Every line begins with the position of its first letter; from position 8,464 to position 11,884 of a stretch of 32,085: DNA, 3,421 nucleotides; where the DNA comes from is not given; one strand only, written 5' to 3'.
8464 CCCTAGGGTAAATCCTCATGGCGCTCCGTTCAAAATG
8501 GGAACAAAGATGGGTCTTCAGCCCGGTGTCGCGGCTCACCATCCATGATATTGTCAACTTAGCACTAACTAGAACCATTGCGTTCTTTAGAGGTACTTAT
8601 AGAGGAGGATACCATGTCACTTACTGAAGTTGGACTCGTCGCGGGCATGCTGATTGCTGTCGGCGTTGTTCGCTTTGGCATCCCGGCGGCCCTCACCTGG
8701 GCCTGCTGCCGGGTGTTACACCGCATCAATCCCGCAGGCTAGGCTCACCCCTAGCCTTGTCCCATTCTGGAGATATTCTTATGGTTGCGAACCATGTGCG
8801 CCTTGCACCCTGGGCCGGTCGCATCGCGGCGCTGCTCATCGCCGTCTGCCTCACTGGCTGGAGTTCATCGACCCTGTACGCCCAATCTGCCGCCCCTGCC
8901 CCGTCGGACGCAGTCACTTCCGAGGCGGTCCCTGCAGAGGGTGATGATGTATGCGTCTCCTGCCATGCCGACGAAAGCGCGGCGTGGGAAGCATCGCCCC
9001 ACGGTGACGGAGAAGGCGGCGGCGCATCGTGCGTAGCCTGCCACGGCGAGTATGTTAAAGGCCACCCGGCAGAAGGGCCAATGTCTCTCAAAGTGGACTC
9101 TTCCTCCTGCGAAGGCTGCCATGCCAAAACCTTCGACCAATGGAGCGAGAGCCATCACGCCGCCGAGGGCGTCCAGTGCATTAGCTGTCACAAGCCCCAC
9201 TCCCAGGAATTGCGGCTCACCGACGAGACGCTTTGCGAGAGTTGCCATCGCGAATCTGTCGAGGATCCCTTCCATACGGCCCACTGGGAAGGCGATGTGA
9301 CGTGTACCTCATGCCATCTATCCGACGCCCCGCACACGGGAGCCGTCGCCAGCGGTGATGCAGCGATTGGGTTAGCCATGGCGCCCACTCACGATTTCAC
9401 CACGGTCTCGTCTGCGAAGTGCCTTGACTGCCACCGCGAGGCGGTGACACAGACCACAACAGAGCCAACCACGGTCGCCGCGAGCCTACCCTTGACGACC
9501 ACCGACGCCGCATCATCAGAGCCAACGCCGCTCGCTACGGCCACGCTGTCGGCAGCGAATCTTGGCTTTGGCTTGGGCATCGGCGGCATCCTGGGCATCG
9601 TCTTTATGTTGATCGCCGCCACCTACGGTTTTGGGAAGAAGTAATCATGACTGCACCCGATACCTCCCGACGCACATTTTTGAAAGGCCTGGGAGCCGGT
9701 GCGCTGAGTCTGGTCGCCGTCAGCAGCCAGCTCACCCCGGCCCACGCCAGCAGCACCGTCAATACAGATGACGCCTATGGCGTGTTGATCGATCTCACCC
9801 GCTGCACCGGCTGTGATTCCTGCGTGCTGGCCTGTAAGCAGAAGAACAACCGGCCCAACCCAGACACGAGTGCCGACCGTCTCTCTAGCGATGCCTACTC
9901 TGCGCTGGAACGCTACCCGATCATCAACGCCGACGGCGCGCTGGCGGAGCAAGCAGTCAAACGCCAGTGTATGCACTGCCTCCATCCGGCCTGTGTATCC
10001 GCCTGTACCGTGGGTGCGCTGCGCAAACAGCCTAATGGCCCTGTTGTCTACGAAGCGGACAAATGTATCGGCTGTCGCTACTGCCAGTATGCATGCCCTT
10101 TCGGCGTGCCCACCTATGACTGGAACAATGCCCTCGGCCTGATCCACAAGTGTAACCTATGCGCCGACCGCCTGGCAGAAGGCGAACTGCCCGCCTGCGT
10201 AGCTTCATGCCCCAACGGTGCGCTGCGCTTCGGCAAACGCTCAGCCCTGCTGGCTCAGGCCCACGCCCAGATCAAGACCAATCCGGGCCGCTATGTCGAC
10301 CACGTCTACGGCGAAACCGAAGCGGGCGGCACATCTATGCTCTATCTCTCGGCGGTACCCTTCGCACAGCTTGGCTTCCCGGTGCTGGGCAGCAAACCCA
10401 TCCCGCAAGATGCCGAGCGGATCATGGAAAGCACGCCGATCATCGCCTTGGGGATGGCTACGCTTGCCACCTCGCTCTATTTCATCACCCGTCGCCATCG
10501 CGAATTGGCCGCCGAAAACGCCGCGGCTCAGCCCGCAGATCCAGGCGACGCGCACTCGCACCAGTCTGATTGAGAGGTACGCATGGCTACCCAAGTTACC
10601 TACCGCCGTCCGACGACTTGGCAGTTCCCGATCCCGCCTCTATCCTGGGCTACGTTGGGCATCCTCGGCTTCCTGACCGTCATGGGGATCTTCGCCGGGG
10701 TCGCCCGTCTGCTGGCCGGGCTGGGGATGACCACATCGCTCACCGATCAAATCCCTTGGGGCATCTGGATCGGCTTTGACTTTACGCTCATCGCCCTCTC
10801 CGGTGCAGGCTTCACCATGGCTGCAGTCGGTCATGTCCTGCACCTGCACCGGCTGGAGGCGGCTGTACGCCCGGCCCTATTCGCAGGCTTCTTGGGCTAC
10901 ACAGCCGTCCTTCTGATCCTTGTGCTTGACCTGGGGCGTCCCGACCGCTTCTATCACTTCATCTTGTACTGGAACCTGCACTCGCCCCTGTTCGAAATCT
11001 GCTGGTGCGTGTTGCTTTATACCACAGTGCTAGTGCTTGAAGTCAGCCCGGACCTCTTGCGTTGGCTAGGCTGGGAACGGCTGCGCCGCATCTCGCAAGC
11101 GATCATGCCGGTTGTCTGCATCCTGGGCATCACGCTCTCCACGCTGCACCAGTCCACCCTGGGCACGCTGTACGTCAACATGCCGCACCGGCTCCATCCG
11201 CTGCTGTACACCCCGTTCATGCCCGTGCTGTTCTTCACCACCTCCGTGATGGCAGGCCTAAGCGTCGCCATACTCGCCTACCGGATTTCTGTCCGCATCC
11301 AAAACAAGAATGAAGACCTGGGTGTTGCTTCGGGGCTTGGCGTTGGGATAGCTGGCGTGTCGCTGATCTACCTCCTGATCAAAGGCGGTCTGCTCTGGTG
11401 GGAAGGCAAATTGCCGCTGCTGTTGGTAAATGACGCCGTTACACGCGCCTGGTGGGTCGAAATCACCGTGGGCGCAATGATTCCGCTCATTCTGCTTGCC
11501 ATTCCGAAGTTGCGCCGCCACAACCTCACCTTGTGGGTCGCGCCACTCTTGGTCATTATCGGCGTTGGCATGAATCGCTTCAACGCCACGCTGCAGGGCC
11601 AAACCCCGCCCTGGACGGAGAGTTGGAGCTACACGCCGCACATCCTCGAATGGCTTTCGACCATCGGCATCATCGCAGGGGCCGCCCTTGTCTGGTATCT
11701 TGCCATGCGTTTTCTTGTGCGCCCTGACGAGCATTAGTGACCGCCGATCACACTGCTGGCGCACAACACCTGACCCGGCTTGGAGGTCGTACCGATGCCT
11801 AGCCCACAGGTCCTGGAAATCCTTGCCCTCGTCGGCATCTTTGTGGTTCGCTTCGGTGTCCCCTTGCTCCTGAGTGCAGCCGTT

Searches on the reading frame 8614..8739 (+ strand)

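Call 3: search_protein_families(library=pfam, proteins=[window:8614-8739:+], max_evalue=1)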
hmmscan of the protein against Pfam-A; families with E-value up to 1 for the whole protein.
window:8614-8739:+ (42 aa): 2 families
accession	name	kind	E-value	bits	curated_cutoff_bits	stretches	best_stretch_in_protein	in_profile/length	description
PF10461.14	Peptidase_S68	-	0.081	13.7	31.9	1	19-36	8-24/33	Peptidase S68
PF12435.13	DUF3678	-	0.12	12.3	23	1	18-37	3-23/35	Protein of unknown function (DUF3678)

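Call 4: search_protein_families(library=ncbifam, proteins=[window:8614-8739:+], max_evalue=1)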
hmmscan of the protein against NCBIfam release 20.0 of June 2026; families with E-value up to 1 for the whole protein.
window:8614-8739:+ (42 aa): 1 family
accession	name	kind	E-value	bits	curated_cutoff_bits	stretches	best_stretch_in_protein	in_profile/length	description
NF010612.0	PRK14013.1-2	equivalog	0.065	12.7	386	1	8-39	44-75/307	hypothetical protein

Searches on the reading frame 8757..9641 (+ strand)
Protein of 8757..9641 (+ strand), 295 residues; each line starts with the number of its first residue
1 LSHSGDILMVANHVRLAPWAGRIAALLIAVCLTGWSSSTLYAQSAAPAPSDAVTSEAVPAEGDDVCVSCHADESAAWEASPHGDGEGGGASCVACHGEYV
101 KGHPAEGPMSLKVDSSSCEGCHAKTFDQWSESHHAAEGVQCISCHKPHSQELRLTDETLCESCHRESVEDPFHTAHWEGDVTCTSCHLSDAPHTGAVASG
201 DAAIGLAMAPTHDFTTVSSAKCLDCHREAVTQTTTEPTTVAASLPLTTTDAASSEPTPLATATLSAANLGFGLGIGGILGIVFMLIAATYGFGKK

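Call 3: search_protein_families(library=pfam, proteins=[window:8757-9641:+], max_evalue=1)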
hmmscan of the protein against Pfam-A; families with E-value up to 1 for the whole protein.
window:8757-9641:+ (295 aa): 8 families
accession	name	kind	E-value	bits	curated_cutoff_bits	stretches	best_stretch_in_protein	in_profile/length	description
PF09699.15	Paired_CXXCH_1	-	3.8e-09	36.5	20.6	2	133-167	1-39/41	Doubled CXXCH motif (Paired_CXXCH_1)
PF14522.11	Cytochrome_C7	-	1.6e-08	34.7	24.8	5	88-146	12-67/67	Cytochrome c7 and related cytochrome c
PF22113.1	Mtrc-MtrF_II-IV_dom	-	7.7e-08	32.5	30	2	113-235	4-136/176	Outer membrane cytochrome MtrC/MtrF-like, domains II/IV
PF14537.11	Cytochrom_c3_2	-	1.3e-06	29.2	25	2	66-164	9-78/79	Cytochrome c3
PF02085.21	Cytochrom_CIII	-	2.3e-05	25.1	22.9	1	90-164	31-101/101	Class III cytochrome C family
PF02335.20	Cytochrom_C552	-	0.03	13.7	24.1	2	175-229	239-285/438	Cytochrome c552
PF13435.11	Cytochrome_C554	-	0.031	15.7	20.8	0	118-187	2-83/84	Cytochrome c554 and c-prime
PF05808.16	Podoplanin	-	0.18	12.6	30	1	210-286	53-127/135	Podoplanin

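Call 4: search_protein_families(library=ncbifam, proteins=[window:8757-9641:+], max_evalue=1)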
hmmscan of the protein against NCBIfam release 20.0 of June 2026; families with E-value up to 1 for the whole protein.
window:8757-9641:+ (295 aa): 9 families
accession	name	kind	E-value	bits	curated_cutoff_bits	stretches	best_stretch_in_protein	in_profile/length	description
TIGR03508.1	decahem_SO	subfamily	1.4e-12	47.6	192.2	2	62-230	1-178/258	DmsE family decaheme c-type cytochrome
NF041028.1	decahem_GSU2203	exception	2.2e-12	46.9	325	1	56-191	29-185/317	GSU2203 family decaheme c-type cytochrome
TIGR01905.1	paired_CXXCH_1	subfamily_domain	7.6e-07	28.9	25.2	2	133-167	1-39/41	doubled CXXCH domain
TIGR03507.1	decahem_SO1788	subfamily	2.4e-06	26.3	209.3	3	157-243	243-316/672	OmcA/MtrC family decaheme c-type cytochrome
NF047727.1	4hemeCytCCctA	equivalog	0.001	19.2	180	2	115-166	57-106/109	tetraheme c-type cytochrome CctA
NF040886.1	cyt_C_like_Sec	equivalog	0.13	10.8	250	1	113-189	43-113/423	multiheme c-type cytochrome (seleno)protein ExtKL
NF041198.1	UshA_like_PCGU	equivalog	0.49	8.9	275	1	62-83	407-428/519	UshA-like (seleno)protein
TIGR04257.1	nanowire_3heme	domain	0.52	10.5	40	0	113-165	21-75/75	c(7)-type cytochrome triheme domain-containing protein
NF047912.1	ECs_2282_CxxC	subfamily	0.57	10.1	37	1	117-147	4-36/60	ECs_2282 family putative zinc-binding protein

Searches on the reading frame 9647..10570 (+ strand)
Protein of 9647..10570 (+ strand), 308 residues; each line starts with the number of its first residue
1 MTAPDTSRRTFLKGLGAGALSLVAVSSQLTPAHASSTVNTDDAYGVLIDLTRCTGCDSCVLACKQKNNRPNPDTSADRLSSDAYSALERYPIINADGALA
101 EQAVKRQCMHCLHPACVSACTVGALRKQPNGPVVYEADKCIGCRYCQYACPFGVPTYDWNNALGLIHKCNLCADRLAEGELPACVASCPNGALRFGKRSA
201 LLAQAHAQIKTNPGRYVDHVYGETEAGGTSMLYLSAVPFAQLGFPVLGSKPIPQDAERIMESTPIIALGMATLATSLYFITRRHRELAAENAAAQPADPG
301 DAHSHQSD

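Call 3: search_protein_families(library=pfam, proteins=[window:9647-10570:+], max_evalue=1)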
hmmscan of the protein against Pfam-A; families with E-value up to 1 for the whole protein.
window:9647-10570:+ (308 aa): 17 families
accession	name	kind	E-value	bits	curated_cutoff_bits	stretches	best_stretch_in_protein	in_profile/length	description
PF13247.11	Fer4_11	-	3.1e-22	79.1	26.2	1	104-198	6-100/100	4Fe-4S dicluster domain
PF12838.12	Fer4_7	-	6.7e-14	52.5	27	3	107-154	1-52/52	4Fe-4S dicluster domain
PF13187.11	Fer4_9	-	2.7e-11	43.8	27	3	139-192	1-51/52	4Fe-4S dicluster domain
PF12797.12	Fer4_2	-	1.3e-10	40.9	24.5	2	132-152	2-22/22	4Fe-4S binding domain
PF00037.32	Fer4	-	1.2e-09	38.1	21.1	2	134-155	2-23/24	4Fe-4S binding domain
PF13237.11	Fer4_10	-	3.9e-09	36.7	25.5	2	133-189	2-53/53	4Fe-4S dicluster domain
PF12837.12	Fer4_6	-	8.6e-08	32.2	25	2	133-155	2-24/24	4Fe-4S binding domain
PF14697.11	Fer4_21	-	7e-05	23.3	35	2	106-152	6-53/59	4Fe-4S dicluster domain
PF12798.12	Fer4_3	-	0.00047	21.2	27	1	140-153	1-14/15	4Fe-4S binding domain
PF12800.12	Fer4_4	-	0.00096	19.8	24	2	138-153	2-17/17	4Fe-4S binding domain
PF10518.14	TAT_signal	-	0.002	18.4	22.7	1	6-20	2-16/21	TAT (twin-arginine translocation) pathway signal sequence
PF13484.11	Fer4_16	-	0.0032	18.7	30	1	137-152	50-65/66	4Fe-4S double cluster binding domain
PF13183.11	Fer4_8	-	0.0051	17.7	27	0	50-123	2-67/68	4Fe-4S dicluster domain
PF13534.11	Fer4_17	-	0.012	16.6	22.2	1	135-154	41-60/61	4Fe-4S dicluster domain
PF13459.11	Fer4_15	-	0.12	13.5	22.4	1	133-151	1-19/66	4Fe-4S single cluster domain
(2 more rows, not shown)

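Call 4: search_protein_families(library=ncbifam, proteins=[window:9647-10570:+], max_evalue=1)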
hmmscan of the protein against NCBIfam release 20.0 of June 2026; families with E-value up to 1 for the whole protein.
window:9647-10570:+ (308 aa): 71 families (the best 25 are shown)
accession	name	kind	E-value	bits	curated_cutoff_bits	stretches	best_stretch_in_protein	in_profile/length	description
NF045715.1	sulf_resp_HmcB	equivalog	2.5e-82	276.4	420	1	7-293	1-294/307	sulfate respiration complex iron-sulfur protein HmcB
NF008134.0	PRK10882.1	equivalog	1e-70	238.4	263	1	6-287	2-319/329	hydrogenase 2 operon protein HybA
NF045797.1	DsrO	equivalog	2.2e-37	128.7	200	1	5-198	2-202/235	sulfate reduction electron transfer complex DsrMKJOP subunit DsrO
TIGR01582.1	FDH-beta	equivalog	1.2e-34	119.7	334.7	1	31-234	11-220/283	formate dehydrogenase subunit beta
TIGR02951.1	DMSO_dmsB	equivalog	9.8e-33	113.5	214.1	1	44-201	2-156/161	DMSO/selenate family reductase complex B subunit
TIGR03149.1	cyt_nit_nrfC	equivalog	7.4e-30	104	377.6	1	6-212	2-198/225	cytochrome c nitrite reductase Fe-S protein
NF011569.0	PRK14993.1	equivalog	2.1e-29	102.7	416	1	5-196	2-186/244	tetrathionate reductase subunit TtrB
NF041715.1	arsenate_red_ArrB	equivalog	2.2e-24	86.3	450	2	44-158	3-107/233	arsenate respiratory reductase iron-sulfur subunit ArrB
NF041782.1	mnquin_red_QrcC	equivalog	7e-23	81.5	400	2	44-161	1-122/239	menaquinone reductase iron-sulfur cluster-binding subunit QrcC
NF038355.1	FDH3_beta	equivalog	7.9e-22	78.2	240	2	47-173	6-122/180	formate dehydrogenase FDH3 subunit beta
NF042979.1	EthbenzDh_ebdB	equivalog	1.1e-18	67.3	740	2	105-211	150-255/354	ethylbenzene dehydrogenase subunit beta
TIGR03478.1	DMSO_red_II_bet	subfamily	1.8e-18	66.6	480.7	2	104-196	127-218/321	DMSO reductase family type II enzyme, iron-sulfur subunit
NF009451.0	PRK12809.1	equivalog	3.4e-18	65.3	1154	1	49-223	8-165/639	formate-dependent uric acid utilization protein YgfT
NF045766.1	PhenlGlyoxDHPadI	equivalog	7.9e-18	64.4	700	1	48-203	9-143/443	NADH-dependent phenylglyoxylate dehydrogenase subunit beta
NF009408.0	PRK12769.1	equivalog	6.3e-17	60.9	1003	1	47-208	6-157/659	formate-dependent uric acid utilization protein AegA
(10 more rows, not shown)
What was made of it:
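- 9647..10573 (+): Tat-exported four-cluster FeS subunit, HmcB/HybA-like, with a C-terminal membrane helix. Call 3 (Fer4_11, weak TAT_signal) and call 4 (HmcB 276 bits, HybA 238 bits; both below the equivalog cut-offs).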

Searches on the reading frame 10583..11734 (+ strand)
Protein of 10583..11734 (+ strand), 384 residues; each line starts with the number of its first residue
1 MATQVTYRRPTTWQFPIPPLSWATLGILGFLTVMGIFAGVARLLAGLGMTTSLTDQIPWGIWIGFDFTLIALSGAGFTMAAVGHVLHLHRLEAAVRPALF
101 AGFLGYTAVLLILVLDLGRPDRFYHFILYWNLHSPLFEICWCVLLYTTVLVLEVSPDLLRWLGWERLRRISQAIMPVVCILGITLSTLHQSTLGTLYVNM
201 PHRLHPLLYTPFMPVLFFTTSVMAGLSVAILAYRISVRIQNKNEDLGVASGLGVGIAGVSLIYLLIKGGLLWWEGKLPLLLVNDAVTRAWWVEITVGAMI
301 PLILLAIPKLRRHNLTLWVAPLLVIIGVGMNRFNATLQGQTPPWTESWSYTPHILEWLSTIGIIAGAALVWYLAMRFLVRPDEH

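Call 3: search_protein_families(library=pfam, proteins=[window:10583-11734:+], max_evalue=1)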
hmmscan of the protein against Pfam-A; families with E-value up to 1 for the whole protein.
window:10583-11734:+ (384 aa): 1 family
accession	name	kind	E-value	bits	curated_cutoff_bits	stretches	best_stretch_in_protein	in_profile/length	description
PF03916.19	NrfD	-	2.6e-25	90.1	25.8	1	53-340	5-309/313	Polysulphide reductase, NrfD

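Call 4: search_protein_families(library=ncbifam, proteins=[window:10583-11734:+], max_evalue=1)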
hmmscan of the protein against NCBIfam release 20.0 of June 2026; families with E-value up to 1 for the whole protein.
window:10583-11734:+ (384 aa): 5 families
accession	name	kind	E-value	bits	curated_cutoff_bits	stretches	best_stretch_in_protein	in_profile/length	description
NF045714.1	sulf_resp_HmcC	equivalog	5e-65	220.2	550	1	27-371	7-358/376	sulfate respiration complex protein HmcC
NF008133.1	PRK10881.1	equivalog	5.6e-61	207.1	450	1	25-376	16-369/377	Ni/Fe-hydrogenase cytochrome b subunit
NF041784.1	mnquin_red_QrcD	equivalog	1.2e-40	140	570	1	24-378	21-398/408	menaquinone reductase integral membrane subunit QrcD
NF045798.1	DsrP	equivalog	5.1e-08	32.7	350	1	22-377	13-339/346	sulfate reduction electron transfer complex DsrMKJOP subunit DsrP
NF009318.0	PRK12674.2-3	equivalog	0.1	12.9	97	1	264-307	10-53/102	Na+/H+ antiporter subunit G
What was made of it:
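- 10583..11737 (+): NrfD-type quinone-interacting membrane subunit, HmcC/HybB-like. Call 3 (PF03916 NrfD, E = 2.6e-25) and call 4 (HmcC 220 bits, HybB 207 bits; below cut-offs).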
